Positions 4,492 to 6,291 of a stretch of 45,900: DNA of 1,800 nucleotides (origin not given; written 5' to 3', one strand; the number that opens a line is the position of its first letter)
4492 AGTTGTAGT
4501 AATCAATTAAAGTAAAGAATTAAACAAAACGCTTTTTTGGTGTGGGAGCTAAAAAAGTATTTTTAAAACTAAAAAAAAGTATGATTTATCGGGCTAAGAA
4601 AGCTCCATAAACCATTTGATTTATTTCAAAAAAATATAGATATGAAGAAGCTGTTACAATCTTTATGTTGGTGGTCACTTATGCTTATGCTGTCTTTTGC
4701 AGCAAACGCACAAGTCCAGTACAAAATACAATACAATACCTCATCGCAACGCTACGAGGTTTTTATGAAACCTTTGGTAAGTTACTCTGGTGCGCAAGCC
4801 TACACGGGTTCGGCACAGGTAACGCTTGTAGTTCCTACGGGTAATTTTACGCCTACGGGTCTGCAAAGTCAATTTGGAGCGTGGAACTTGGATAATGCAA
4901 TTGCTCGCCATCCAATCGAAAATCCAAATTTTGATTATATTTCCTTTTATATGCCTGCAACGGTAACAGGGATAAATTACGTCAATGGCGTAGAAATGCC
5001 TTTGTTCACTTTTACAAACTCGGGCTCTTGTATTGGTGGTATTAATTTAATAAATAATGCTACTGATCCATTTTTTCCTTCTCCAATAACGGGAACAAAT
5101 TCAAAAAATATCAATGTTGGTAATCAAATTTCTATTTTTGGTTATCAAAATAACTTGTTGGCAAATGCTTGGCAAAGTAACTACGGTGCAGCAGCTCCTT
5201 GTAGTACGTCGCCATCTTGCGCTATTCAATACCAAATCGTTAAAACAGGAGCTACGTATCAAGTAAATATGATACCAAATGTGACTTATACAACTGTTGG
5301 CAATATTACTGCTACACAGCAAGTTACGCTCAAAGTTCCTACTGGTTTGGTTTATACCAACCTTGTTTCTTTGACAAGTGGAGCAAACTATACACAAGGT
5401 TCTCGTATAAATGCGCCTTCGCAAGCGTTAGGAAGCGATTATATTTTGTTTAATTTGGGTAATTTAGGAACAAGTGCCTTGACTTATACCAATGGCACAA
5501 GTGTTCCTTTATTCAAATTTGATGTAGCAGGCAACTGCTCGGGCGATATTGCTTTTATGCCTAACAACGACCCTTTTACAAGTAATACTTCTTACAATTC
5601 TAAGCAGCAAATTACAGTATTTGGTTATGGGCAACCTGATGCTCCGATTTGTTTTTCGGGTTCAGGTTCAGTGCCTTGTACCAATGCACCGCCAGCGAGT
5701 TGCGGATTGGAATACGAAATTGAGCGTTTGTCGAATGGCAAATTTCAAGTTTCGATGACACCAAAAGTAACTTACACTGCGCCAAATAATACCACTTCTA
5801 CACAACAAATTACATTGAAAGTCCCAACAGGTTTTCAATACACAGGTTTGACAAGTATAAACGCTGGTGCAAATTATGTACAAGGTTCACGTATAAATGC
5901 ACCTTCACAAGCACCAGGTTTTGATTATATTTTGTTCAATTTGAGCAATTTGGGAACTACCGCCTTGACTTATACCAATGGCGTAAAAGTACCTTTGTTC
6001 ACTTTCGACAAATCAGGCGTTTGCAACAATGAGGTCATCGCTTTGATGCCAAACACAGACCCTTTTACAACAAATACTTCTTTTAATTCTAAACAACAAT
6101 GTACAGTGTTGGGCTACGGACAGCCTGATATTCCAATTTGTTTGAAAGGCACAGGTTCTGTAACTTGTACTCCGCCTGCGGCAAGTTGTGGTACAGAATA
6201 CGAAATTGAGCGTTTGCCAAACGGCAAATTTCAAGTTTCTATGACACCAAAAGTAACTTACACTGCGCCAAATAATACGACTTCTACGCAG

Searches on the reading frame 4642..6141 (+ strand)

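Call 56: search_protein_families(library=ncbifam, proteins=[window:4642-6141:+], max_evalue=0.1)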
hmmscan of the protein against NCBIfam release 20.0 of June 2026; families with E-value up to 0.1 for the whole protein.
window:4642-6141:+ (500 aa): 1 family
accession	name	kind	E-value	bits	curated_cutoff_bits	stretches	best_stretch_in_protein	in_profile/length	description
NF041070.1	carrier_LysW_Arch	domain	0.074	13.1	75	0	353-376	28-51/57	alpha-aminoadipate/glutamate carrier protein LysW/ArgW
